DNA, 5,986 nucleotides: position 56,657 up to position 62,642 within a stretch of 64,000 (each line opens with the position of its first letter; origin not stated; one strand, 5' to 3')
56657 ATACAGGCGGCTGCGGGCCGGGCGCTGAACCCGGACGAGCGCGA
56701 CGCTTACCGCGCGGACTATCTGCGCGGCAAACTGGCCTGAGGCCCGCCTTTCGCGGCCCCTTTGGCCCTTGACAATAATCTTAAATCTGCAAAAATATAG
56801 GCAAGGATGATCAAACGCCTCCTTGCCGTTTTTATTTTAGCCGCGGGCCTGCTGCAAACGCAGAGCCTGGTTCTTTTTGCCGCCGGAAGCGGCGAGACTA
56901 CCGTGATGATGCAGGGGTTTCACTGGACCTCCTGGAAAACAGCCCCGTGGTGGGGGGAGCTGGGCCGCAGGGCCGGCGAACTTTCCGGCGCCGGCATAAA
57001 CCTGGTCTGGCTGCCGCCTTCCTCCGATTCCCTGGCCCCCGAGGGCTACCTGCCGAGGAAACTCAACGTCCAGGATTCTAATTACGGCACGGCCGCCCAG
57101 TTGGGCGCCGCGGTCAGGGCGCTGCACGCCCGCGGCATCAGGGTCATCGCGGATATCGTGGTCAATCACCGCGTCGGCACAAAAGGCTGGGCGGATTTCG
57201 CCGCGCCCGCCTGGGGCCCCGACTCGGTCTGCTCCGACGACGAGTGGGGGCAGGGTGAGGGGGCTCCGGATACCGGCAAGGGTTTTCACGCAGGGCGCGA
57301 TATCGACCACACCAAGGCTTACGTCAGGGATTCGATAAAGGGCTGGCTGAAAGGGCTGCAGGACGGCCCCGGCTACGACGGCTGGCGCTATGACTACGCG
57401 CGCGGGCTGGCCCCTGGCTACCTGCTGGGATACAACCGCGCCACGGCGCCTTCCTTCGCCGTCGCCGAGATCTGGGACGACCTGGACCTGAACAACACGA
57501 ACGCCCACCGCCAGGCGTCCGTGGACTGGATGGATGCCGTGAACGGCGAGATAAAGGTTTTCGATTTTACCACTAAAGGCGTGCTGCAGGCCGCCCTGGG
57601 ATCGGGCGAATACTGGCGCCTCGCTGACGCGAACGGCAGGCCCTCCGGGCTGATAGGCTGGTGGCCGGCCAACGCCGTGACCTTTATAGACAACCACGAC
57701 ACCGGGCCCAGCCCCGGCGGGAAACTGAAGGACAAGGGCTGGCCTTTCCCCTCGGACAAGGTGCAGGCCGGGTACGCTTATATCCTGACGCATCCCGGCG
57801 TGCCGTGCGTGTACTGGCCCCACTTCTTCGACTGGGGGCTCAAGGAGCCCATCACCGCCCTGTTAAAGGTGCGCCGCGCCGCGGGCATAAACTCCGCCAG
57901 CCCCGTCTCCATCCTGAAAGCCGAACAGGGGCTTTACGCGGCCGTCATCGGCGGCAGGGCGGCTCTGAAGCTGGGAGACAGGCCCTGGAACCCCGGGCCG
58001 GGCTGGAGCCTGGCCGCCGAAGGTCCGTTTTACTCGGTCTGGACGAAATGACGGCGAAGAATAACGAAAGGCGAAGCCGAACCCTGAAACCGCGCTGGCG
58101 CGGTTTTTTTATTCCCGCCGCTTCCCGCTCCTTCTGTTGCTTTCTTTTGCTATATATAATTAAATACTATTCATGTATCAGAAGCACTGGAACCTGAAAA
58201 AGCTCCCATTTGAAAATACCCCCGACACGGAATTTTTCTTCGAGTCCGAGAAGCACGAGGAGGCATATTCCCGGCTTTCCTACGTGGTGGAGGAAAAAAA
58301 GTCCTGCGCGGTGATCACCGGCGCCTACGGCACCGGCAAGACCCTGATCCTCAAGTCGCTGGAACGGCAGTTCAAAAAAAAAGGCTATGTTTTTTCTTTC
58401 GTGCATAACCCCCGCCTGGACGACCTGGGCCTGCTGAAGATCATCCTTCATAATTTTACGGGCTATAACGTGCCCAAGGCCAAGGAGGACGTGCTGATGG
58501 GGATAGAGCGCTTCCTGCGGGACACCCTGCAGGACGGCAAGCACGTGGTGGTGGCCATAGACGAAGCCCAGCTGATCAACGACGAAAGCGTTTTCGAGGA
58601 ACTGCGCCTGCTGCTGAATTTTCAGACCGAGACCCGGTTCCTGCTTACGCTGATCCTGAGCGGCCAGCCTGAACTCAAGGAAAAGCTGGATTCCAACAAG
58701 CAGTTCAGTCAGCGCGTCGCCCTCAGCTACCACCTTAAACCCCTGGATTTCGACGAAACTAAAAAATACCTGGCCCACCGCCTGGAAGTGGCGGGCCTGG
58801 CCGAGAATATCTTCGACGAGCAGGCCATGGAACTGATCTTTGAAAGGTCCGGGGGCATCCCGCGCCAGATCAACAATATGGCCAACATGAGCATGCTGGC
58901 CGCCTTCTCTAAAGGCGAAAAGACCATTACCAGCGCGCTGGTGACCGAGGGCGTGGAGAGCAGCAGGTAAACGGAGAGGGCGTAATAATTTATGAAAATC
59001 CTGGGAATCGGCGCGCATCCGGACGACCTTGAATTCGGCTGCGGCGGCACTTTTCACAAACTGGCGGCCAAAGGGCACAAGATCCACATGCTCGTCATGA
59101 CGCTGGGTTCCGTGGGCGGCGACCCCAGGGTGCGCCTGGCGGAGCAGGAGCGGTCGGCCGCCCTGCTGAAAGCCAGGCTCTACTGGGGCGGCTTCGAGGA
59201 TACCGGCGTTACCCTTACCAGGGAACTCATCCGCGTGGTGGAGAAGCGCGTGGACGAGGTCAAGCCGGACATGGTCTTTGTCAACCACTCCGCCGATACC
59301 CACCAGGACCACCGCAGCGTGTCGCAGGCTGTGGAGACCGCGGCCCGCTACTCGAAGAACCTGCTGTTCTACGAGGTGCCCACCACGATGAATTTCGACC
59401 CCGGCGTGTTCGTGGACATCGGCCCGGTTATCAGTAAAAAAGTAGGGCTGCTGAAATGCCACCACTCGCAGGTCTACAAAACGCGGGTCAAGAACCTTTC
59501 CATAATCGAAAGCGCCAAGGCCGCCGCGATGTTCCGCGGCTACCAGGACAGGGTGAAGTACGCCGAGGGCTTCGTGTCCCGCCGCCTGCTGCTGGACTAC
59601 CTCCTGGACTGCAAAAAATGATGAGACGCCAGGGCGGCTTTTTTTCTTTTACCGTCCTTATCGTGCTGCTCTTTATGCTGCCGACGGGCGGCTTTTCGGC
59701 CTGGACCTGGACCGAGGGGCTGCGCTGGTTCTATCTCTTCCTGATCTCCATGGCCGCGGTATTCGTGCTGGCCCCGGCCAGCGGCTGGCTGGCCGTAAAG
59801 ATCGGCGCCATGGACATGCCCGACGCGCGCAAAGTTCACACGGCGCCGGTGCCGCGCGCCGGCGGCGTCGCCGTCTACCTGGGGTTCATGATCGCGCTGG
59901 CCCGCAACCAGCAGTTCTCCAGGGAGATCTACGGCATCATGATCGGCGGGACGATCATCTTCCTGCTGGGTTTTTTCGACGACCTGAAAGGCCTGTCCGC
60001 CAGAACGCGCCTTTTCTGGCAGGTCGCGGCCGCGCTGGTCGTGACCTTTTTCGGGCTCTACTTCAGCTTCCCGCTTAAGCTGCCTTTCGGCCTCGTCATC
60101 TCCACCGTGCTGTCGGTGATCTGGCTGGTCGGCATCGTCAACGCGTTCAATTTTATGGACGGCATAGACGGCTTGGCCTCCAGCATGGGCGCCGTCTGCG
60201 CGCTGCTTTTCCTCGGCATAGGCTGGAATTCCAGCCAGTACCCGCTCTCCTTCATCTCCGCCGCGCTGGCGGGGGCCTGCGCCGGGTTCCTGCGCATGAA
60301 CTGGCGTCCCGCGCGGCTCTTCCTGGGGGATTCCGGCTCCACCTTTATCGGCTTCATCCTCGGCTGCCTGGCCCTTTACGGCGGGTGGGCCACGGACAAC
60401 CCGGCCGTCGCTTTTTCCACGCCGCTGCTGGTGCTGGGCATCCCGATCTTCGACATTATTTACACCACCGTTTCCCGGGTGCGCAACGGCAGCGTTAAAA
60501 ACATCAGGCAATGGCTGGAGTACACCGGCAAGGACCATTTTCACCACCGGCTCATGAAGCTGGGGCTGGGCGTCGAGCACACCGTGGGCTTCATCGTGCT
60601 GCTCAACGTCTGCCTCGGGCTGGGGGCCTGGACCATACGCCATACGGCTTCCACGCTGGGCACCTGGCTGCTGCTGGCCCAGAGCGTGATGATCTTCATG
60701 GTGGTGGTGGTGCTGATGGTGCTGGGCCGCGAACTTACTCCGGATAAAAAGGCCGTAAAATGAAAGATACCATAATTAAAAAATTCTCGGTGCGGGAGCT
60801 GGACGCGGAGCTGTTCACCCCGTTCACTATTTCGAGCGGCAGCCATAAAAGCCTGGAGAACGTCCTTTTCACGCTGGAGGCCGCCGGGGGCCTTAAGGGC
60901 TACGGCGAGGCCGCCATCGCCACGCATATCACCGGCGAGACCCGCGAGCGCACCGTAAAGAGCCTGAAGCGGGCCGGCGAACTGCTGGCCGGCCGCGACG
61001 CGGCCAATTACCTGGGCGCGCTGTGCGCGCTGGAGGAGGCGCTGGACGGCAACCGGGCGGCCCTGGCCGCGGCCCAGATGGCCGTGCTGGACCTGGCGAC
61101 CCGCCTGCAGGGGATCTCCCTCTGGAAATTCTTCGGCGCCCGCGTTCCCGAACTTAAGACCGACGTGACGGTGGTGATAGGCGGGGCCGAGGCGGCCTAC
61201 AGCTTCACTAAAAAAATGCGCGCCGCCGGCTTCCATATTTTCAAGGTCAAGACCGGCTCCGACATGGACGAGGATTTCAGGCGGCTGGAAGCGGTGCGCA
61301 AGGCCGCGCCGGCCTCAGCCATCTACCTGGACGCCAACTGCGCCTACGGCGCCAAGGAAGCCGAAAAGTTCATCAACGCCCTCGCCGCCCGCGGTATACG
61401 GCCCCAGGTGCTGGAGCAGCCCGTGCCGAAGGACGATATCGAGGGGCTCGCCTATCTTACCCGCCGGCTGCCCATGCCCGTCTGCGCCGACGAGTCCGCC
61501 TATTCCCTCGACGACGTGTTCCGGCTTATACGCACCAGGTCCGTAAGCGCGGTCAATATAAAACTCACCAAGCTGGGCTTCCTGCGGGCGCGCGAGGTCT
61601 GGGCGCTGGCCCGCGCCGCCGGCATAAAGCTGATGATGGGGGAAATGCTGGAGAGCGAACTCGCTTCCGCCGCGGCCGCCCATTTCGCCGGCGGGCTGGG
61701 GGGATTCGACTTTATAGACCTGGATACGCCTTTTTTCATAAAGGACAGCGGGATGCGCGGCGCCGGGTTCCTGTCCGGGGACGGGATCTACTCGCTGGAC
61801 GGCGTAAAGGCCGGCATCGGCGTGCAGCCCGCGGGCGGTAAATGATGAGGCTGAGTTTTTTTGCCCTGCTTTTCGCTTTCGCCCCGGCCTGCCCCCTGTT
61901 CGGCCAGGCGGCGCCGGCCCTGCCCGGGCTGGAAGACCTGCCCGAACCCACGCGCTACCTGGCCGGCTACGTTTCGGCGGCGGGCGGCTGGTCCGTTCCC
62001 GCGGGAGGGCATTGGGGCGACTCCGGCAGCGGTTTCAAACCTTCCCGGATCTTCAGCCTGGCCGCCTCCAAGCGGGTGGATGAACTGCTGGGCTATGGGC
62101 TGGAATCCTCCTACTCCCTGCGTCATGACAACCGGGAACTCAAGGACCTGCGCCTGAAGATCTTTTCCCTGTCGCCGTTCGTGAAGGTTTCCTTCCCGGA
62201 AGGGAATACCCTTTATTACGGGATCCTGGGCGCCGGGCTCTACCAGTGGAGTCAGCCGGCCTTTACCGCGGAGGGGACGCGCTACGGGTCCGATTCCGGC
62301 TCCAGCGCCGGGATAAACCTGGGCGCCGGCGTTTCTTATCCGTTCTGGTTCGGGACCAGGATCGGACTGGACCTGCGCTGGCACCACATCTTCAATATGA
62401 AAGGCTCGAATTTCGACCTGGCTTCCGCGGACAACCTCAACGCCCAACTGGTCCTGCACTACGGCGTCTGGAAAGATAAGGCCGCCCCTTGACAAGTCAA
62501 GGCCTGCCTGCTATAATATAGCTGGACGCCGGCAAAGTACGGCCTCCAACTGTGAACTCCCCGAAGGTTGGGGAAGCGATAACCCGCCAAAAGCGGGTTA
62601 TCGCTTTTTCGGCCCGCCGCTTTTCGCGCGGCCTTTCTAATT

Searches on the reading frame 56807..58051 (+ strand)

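Call 76: search_protein_families(library=pfam, proteins=[window:56807-58051:+], max_evalue=0.0001)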
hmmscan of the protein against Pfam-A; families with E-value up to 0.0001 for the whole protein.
window:56807-58051:+ (414 aa): 3 families
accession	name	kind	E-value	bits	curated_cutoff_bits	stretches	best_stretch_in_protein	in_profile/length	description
PF07821.18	Alpha-amyl_C2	-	3.2e-15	56.6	27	1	359-413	2-60/60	Alpha-amylase C-terminal beta-sheet domain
PF00128.31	Alpha-amylase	-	6.5e-10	39.3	22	1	62-128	31-98/446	Alpha amylase, catalytic domain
PF09081.16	AMT4_dom_C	-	1.6e-07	31.5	27.6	1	341-384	1-44/64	Glucan 1,4-alpha-maltotetraohydrolase, domain C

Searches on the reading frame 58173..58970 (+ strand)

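Call 76: search_protein_families(library=pfam, proteins=[window:58173-58970:+], max_evalue=0.0001)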
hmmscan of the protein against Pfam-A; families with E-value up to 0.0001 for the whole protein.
window:58173-58970:+ (265 aa): 5 families
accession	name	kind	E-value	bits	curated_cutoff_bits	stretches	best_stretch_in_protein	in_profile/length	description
PF13401.12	AAA_22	-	1.1e-18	68.3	27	1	42-172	4-130/130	AAA domain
PF01637.24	ATPase_2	-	2e-09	38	33.2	1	37-234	14-223/225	ATPase domain predominantly from Archaea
PF13191.12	AAA_16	-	8.7e-08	33.3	32.6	1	40-154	21-162/167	AAA ATPase domain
PF09848.15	SLFN-g3_helicase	-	1.4e-07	31.5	24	1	43-141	1-97/354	Schlafen group 3, DNA/RNA helicase domain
PF13173.12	AAA_14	-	1.3e-06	28.9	27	1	45-196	4-128/129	AAA domain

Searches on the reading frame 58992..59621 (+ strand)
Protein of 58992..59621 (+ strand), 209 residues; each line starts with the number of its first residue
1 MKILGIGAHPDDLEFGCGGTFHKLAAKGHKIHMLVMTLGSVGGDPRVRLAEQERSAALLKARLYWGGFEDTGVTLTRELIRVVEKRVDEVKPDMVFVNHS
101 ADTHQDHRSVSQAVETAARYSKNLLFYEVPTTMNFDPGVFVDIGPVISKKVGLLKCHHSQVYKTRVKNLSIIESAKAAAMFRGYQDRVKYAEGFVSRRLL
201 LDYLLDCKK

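Call 76: search_protein_families(library=pfam, proteins=[window:58992-59621:+], max_evalue=0.0001)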
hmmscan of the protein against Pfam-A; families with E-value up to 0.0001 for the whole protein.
window:58992-59621:+ (209 aa): 1 family
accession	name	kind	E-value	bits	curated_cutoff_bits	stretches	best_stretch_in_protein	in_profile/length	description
PF02585.22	PIG-L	-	5.6e-24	85.5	28.2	1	6-117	3-128/129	GlcNAc-PI de-N-acetylase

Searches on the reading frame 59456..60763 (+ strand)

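Call 76: search_protein_families(library=pfam, proteins=[window:59456-60763:+], max_evalue=0.0001)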
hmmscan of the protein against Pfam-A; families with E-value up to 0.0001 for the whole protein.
window:59456-60763:+ (435 aa): 1 family
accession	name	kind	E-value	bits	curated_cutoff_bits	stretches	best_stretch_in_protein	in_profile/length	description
PF00953.26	Glycos_transf_4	-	6.9e-39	133.8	27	1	160-309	3-159/160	Glycosyl transferase family 4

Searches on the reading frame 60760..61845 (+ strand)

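Call 76: search_protein_families(library=pfam, proteins=[window:60760-61845:+], max_evalue=0.0001)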
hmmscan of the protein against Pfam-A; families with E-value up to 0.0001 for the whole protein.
window:60760-61845:+ (361 aa): 2 families
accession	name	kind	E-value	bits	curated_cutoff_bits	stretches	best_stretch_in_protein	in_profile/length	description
PF13378.12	MR_MLE_C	-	2e-40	139.2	29.4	1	151-356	7-214/219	Enolase C-terminal domain-like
PF02746.21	MR_MLE_N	-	2.5e-12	47.5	22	1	18-126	13-117/117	Mandelate racemase / muconate lactonizing enzyme, N-terminal domain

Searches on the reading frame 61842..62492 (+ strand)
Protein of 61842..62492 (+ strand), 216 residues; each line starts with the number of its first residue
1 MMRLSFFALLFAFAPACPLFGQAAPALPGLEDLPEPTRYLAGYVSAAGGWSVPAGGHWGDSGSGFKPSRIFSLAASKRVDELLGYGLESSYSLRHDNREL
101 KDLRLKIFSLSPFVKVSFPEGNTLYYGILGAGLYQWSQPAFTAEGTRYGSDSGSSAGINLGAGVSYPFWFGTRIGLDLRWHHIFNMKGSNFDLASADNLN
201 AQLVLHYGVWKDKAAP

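Call 76: search_protein_families(library=pfam, proteins=[window:61842-62492:+], max_evalue=0.0001)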
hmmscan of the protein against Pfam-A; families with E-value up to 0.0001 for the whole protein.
window:61842-62492:+ (216 aa): 1 family
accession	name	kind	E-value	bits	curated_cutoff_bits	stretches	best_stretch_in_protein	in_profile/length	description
PF13505.12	OMP_b-brl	-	7.6e-09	36.4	28.7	1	57-192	32-168/175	Outer membrane protein beta-barrel domain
